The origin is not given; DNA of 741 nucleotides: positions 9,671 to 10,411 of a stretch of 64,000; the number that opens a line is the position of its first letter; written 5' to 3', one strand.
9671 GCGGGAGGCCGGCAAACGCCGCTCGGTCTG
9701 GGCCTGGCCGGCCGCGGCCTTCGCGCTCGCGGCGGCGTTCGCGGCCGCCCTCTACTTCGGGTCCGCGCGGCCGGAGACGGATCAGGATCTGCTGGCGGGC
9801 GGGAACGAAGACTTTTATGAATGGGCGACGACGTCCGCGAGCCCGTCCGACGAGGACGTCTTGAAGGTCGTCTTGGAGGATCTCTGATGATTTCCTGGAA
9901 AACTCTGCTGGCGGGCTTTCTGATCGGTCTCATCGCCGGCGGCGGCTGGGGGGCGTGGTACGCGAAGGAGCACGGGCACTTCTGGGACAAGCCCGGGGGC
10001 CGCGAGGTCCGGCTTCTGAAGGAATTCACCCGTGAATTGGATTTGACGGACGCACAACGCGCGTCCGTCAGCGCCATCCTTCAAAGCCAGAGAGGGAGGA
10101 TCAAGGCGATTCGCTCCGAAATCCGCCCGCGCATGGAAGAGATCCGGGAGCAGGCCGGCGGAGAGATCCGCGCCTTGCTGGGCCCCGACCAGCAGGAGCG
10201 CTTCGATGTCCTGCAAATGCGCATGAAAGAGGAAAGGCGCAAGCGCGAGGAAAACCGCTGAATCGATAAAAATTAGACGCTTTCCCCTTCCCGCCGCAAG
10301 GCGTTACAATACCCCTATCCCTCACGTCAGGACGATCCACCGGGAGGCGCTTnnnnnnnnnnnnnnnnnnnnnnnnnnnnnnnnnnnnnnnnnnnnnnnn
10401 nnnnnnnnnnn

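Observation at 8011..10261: ECF sigma and ZAS anti-sigma pair embedded among three Spy/CpxP-like LTXXQ proteins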

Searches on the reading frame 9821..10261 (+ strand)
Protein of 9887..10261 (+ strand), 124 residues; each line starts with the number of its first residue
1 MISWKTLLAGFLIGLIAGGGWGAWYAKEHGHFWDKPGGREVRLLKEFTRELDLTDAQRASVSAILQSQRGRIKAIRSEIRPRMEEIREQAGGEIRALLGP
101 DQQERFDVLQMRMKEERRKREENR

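Call 3: search_protein_families(library=pfam, proteins=[window:9887-10261:+, window:9821-10261:+], max_evalue=1)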
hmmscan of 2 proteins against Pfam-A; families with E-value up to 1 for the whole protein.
window:9887-10261:+ (124 aa): 3 families
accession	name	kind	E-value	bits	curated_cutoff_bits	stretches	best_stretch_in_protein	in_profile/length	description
PF13801.11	Metal_resist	-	9.6e-07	29.4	29.2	1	7-88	4-77/125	Heavy-metal resistance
PF07813.17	LTXXQ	-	0.00025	22.1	24.3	1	47-88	9-49/100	LTXXQ motif family protein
PF11932.13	DUF3450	-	0.031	14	32.6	1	40-109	59-128/241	Protein of unknown function (DUF3450)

window:9821-10261:+ (146 aa): 4 families
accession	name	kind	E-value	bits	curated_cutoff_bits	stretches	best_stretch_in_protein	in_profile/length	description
PF13801.11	Metal_resist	-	1.2e-06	29.2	29.2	1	29-110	4-77/125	Heavy-metal resistance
PF07813.17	LTXXQ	-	0.00043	21.4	24.3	1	69-110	9-49/100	LTXXQ motif family protein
PF11932.13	DUF3450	-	0.046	13.5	32.6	1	62-131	59-128/241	Protein of unknown function (DUF3450)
PF11981.13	DUF3482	-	0.052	13.4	29.2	1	22-104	167-247/293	Domain of unknown function (DUF3482)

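Call 4: search_protein_families(library=ncbifam, proteins=[window:9887-10261:+], max_evalue=1)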
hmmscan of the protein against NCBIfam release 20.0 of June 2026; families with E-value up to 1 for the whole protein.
window:9887-10261:+ (124 aa): 2 families
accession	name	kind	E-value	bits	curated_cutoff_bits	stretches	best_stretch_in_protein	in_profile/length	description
NF009391.0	PRK12750.1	equivalog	0.00039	20.4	148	1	33-101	31-101/170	CpxP family protein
NF007769.1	PRK10455.1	equivalog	0.0081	16.4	174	1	44-83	50-89/160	ATP-independent periplasmic protein-refolding chaperone Spy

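Call 32: search_solved_structures(query=window:9887-10261:+, max_evalue=10)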
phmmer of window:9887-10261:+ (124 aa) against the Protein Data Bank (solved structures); distinct sequences matched with E-value up to 10: 13.
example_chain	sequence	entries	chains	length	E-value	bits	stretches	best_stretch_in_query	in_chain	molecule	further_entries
6fdd_A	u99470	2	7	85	0.19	15.3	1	38-112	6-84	Whirlin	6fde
6cfe_A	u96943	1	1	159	0.21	15.1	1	24-93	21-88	Mutant of Apolipoprotein E3 (APO-E3)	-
5wo1_A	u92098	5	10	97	0.22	15.1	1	49-86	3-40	Periplasmic chaperone Spy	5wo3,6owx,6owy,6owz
1le4_A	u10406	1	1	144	0.24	14.9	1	54-115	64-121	APOLIPOPROTEIN E4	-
8grx_A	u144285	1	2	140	0.25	14.9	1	54-115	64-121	Apolipoprotein E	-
3oeo_A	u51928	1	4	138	0.27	14.8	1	48-86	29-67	Spheroplast protein Y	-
5wnw_A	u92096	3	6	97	0.29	14.6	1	49-86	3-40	Periplasmic chaperone Spy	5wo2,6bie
3o39_A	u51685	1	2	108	0.36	14.3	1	49-86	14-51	Periplasmic protein related to spheroblast formation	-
1gs9_A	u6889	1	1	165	0.4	14.2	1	54-115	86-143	APOLIPOPROTEIN E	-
6ncn_A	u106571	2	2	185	0.69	13.4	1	54-115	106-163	Apolipoprotein E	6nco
2e8g_A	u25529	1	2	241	1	12.9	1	80-122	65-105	Hypothetical protein PH0536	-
7pkt_N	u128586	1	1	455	2.1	11.9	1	18-88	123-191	mL114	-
6iwb_A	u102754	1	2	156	3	11.4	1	52-104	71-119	Apolipoprotein E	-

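Call 36: find_homologous_proteins(query=window:9887-10261:+, max_evalue=0.001)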
Query window:9887-10261:+ (124 aa): 10 proteins with E <= 0.001 among 29 candidates.
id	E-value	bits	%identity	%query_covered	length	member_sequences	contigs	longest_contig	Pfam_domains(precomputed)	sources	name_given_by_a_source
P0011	1.3e-74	266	100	100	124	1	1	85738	PF13801.12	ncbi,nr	ncbi:MAG TPA: periplasmic heavy metal sensor [bacterium]|nr:periplasmic heavy metal sensor [bacteriu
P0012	1.1e-64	234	88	89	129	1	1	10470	-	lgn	-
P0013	5.4e-57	209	77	88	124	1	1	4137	PF13801.12,PF07813.18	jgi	jgi:Spy/CpxP family protein refolding chaperone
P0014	3.3e-55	203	75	100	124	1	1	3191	PF13801.12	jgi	jgi:Spy/CpxP family protein refolding chaperone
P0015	1.5e-53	198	72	89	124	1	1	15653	PF07813.18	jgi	jgi:Spy/CpxP family protein refolding chaperone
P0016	8.3e-53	196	74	92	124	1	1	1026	-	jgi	jgi:Spy/CpxP family protein refolding chaperone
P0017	1.3e-50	189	70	88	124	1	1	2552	-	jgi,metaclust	metaclust:\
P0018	9.4e-42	160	64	100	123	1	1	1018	-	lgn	-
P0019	2.9e-35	139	61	88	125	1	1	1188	PF07813.18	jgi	jgi:Spy/CpxP family protein refolding chaperone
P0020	3.3e-34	136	68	77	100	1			-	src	-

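Call 40: search_solved_structures(query=A1, max_evalue=10, show_alignments=2)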
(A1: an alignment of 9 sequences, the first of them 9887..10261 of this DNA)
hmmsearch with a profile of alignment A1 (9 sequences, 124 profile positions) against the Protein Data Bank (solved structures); distinct sequences matched with E-value up to 10: 21.
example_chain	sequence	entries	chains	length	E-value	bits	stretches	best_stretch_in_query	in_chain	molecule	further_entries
3oeo_A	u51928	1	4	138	0.00022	24.5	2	47-89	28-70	Spheroplast protein Y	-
5wnw_A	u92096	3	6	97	0.0005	23.4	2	49-88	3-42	Periplasmic chaperone Spy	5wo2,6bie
5wo1_A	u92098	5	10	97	0.0005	23.4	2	49-87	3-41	Periplasmic chaperone Spy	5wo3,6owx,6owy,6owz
3o39_A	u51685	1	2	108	0.00076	22.8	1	49-108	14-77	Periplasmic protein related to spheroblast formation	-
2n5e_A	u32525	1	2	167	0.11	15.9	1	30-98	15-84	Apolipoprotein A-I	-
2mi2_A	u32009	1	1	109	0.12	15.7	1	4-102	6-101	Sec-independent protein translocase protein TatB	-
2lem_A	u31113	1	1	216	0.21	14.9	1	26-116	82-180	Apolipoprotein A-I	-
9dzz_B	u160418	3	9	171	0.3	14.4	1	4-104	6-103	Sec-independent protein translocase protein TatB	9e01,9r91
8tvi_A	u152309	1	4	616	0.37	14.1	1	11-86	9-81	Langya virus attachment glycoprotein G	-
9ec1_A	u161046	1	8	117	0.53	13.6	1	42-88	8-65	Dystrophin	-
4yi7_A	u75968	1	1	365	1.6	12.1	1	30-88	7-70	Anthranilate phosphoribosyltransferase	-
6clz_B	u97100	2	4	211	1.8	11.9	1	46-97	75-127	Apolipoprotein A-I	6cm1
4v6m_A0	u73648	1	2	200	2.1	11.7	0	45-97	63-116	Apolipoprotein A-I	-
3r2p_A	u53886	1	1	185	2.1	11.7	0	45-97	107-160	Apolipoprotein A-I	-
6pts_A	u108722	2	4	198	2.2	11.6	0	45-97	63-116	Apolipoprotein A-I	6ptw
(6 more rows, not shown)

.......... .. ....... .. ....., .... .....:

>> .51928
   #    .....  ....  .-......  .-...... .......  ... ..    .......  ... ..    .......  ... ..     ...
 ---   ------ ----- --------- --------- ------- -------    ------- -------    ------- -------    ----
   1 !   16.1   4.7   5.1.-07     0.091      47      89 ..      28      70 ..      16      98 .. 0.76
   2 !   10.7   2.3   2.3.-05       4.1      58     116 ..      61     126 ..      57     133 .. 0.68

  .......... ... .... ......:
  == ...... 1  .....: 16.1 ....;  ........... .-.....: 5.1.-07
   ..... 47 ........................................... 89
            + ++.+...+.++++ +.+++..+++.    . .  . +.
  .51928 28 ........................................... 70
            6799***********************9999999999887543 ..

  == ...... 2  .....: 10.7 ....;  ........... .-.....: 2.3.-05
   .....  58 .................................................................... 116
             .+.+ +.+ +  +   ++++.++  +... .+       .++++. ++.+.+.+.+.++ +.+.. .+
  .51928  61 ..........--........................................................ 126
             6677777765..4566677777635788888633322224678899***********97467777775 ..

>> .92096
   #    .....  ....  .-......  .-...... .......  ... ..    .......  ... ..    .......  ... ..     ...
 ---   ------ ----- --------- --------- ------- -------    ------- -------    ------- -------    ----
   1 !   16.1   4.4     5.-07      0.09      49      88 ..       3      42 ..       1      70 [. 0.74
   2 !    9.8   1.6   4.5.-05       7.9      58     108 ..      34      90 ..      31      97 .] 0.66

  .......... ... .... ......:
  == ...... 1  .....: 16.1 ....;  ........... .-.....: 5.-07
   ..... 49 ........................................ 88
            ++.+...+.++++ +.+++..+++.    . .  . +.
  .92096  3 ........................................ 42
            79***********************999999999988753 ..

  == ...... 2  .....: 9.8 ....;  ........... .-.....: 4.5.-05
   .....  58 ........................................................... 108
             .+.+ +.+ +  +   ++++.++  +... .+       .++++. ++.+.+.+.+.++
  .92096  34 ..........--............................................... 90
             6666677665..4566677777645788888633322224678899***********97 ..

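Call 47: predict_structure(alignment_id=A1)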
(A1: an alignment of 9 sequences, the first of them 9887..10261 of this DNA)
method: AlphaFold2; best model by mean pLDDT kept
length: 124 residues; sequences in the alignment: 9
mean_pLDDT: 68.5   pTM: 0.45
mean pLDDT of the five models: 68.5, 67.8, 64.3, 62.8, 54.3
residues with pLDDT >= 90: 14; 70-90: 59; 50-70: 20; < 50: 31
segments of 3 or more residues with pLDDT < 50: 13-37
pLDDT, mean of each block of 10 residues (from residue 1): 46 45 40 43 65 78 78 79 83 89 91 84 68
secondary structure, 60 per line:
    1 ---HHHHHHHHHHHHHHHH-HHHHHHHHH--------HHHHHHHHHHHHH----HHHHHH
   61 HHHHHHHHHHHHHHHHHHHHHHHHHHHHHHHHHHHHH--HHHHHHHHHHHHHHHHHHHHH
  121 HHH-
elements in order: H4-19 H21-29 H38-50 H55-97 H100-123

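Call 48: search_protein_representatives(alignment_id=A1)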
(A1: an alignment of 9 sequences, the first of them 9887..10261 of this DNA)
Query: 9 sequences, 124 profile positions. Proteins with E-value up to 0.001 (for the whole library): 9098; up to 1e-10: 946; up to 1e-30: 1. The best 150 are listed.
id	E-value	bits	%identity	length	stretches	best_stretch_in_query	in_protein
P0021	1.7e-39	151.0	-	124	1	1-120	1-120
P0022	6.5e-27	110.3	-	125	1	3-120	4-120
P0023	2.4e-26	108.4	-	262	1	2-120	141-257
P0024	3.9e-26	107.8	-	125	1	2-123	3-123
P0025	4.4e-26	107.6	-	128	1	2-119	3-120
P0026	3.0e-25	104.9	-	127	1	2-123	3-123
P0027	6.6e-25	103.8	-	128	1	2-121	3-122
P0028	6.7e-25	103.8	-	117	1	7-119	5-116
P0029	3.9e-24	101.3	-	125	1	3-119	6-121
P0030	6.9e-24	100.5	-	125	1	2-116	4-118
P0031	7.7e-24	100.4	-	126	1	3-118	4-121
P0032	1.3e-23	99.7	-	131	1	2-122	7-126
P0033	1.3e-23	99.6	-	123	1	2-120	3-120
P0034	1.6e-23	99.3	-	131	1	2-120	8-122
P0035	3.3e-23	98.3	-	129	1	2-120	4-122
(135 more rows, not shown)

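Call 51: fold_search(model_id=the predicted structure, library=pdb)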
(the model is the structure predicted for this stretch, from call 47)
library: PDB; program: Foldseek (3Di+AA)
matches with E <= 10: 4; with E <= 0.001: 0
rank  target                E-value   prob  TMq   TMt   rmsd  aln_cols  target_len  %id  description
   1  6owx_A                4.1e+00  0.11  0.30  0.39  15.9        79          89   15  Spy H96L:Im7 L18pI-Phe complex; multiple anomalous datasets contained herein for element identification (released 2019-05-29)
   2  8oir_Aa               5.0e+00  0.10  0.31  0.13   6.3        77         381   16  55S human mitochondrial ribosome with mtRF1 and P-site tRNA (released 2023-06-14)
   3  8a98_Q                5.4e+00  0.06  0.22  0.16  17.6        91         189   15  CRYO-EM STRUCTURE OF LEISHMANIA MAJOR 80S RIBOSOME : snoRNA MUTANT (released 2023-10-11)
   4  5ihf_B                9.8e+00  0.06  0.32  0.35  16.0        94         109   13  Salmonella Typhimurium VirG-like (STV) protein (released 2017-03-08)

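Call 62: search_solved_structures(query=A3, max_evalue=10)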
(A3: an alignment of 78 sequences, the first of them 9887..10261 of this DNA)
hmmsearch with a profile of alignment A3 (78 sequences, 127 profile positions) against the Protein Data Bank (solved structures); distinct sequences matched with E-value up to 10: 22.
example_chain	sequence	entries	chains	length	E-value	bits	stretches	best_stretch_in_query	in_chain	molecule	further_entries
3oeo_A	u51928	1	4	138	2.5e-05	27.5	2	46-75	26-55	Spheroplast protein Y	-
3o39_A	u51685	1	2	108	0.00011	25.4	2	50-75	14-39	Periplasmic protein related to spheroblast formation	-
5wnw_A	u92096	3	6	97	0.00015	25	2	50-75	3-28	Periplasmic chaperone Spy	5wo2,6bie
5wo1_A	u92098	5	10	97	0.00022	24.5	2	50-75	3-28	Periplasmic chaperone Spy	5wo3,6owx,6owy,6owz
7kjr_C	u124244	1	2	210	0.21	14.8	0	67-118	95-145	Apolipoprotein A-I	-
3r2p_A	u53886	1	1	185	0.22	14.8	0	67-101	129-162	Apolipoprotein A-I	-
4v6m_A0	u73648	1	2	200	0.23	14.7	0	64-116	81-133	Apolipoprotein A-I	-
8eqs_C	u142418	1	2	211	0.23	14.7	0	67-118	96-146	Apolipoprotein A-I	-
2msc_A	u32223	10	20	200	0.23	14.7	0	64-116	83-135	Apolipoprotein A-I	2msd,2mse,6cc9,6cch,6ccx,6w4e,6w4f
1av1_A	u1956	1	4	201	0.24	14.7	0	64-116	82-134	APOLIPOPROTEIN A-I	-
6pts_A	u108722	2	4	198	0.24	14.7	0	62-117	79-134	Apolipoprotein A-I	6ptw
4yi7_A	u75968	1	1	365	0.28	14.5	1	29-90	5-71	Anthranilate phosphoribosyltransferase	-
6v39_X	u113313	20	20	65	0.67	13.2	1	83-117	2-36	50S ribosomal protein L29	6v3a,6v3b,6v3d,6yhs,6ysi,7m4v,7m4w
5ihf_A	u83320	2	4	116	0.76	13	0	32-66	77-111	VirG-like protein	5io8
3k2s_A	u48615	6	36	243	0.8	13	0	66-118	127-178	Apolipoprotein A-I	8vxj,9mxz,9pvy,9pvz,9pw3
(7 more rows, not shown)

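Call 63: search_protein_families(library=pfam, alignment_id=A3, max_evalue=0.001)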
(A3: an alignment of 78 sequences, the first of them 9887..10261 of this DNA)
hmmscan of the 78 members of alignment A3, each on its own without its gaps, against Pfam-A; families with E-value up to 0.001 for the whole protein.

A. member 1, window:9887-10261:+ (124 aa): 2 families
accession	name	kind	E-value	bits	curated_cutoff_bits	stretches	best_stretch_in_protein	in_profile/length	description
PF13801.11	Metal_resist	-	9.6e-07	29.4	29.2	1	7-88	4-77/125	Heavy-metal resistance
PF07813.17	LTXXQ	-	0.00025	22.1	24.3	0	47-88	9-49/100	LTXXQ motif family protein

B. families by the number of members that match (of 78 scanned): 6 families
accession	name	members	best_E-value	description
PF13801.11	Metal_resist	64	1.5e-09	Heavy-metal resistance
PF07813.17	LTXXQ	60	1.1e-09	LTXXQ motif family protein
PF06295.17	ZapG-like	1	0.00014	Z-ring associated protein G-like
PF05400.18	FliT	1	0.00035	Flagellar protein FliT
PF16231.10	DUF4890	1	0.00041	Domain of unknown function (DUF4890)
PF02912.23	Phe_tRNA-synt_N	1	0.00067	Aminoacyl tRNA synthetase class II, N-terminal domain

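Call 68: predict_structure(alignment_id=A3)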
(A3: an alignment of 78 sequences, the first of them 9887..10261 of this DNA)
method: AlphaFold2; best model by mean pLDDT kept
length: 124 residues; sequences in the alignment: 78
mean_pLDDT: 89.6   pTM: 0.54
mean pLDDT of the five models: 89.6, 88.6, 87.9, 86.9, 84.3
residues with pLDDT >= 90: 78; 70-90: 35; 50-70: 11; < 50: 0
segments of 3 or more residues with pLDDT < 50: none
pLDDT, mean of each block of 10 residues (from residue 1): 83 88 77 65 94 96 94 94 97 98 98 95 82
secondary structure, 60 per line:
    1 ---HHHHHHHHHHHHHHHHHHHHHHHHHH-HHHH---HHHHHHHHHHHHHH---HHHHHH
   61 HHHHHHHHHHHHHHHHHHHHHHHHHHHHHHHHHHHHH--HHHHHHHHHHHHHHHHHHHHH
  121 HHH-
elements in order: H4-29 H31-34 H38-51 H55-97 H100-123

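Call 79: fold_search(model_id=the predicted structure, library=pdb)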
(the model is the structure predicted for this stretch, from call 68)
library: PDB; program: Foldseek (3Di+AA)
matches with E <= 10: 10; with E <= 0.001: 0
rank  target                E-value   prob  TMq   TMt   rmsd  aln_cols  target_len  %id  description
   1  4nkn_A                3.1e+00  0.11  0.29  0.31  18.0       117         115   15  The Crystal Structure of the N-terminal domain of COMMD9 (released 2014-11-26)
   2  4nkn_F                4.0e+00  0.08  0.27  0.31  17.9       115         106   12  The Crystal Structure of the N-terminal domain of COMMD9 (released 2014-11-26)
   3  4rs7_B                5.9e+00  0.14  0.31  0.41   8.5        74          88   16  Structure of pNOB8 ParB-C (released 2015-09-16)
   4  8a98_Q                5.9e+00  0.08  0.23  0.16  18.1        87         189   17  CRYO-EM STRUCTURE OF LEISHMANIA MAJOR 80S RIBOSOME : snoRNA MUTANT (released 2023-10-11)
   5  8esr_R                6.7e+00  0.13  0.19  0.21   7.4        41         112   15  Ytm1 associated nascent 60S ribosome (-fkbp39) State 2 (released 2022-11-30)
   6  9oa2_V                9.1e+00  0.16  0.23  0.24   2.6        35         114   31  Ecoli DnaB helicase and Phage Lambda loader P with ADP-Mg in a 6:6 stoichiometry ratio. (released 2025-07-16)
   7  4xdl_B                9.1e+00  0.13  0.28  0.14   8.9        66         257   17  Crystal structure of human two pore domain potassium ion channel TREK2 (K2P10.1) in complex with a brominated fluoxeti (released 2015-03-18)
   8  4xdl_D                9.1e+00  0.13  0.28  0.14   9.0        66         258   17  Crystal structure of human two pore domain potassium ion channel TREK2 (K2P10.1) in complex with a brominated fluoxeti (released 2015-03-18)
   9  8oir_Aa               9.1e+00  0.08  0.29  0.13   6.4        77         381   16  55S human mitochondrial ribosome with mtRF1 and P-site tRNA (released 2023-06-14)
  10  8qhu_Q                9.7e+00  0.06  0.22  0.15  15.2        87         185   15  CRYO-EM STRUCTURE OF LEISHMANIA MAJOR 80S RIBOSOME : LM32Cs1C1 snoRNA overexpression (released 2025-02-12)

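Call 92: find_encoding_contigs(protein=P0011, flank=500, max_places=2)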
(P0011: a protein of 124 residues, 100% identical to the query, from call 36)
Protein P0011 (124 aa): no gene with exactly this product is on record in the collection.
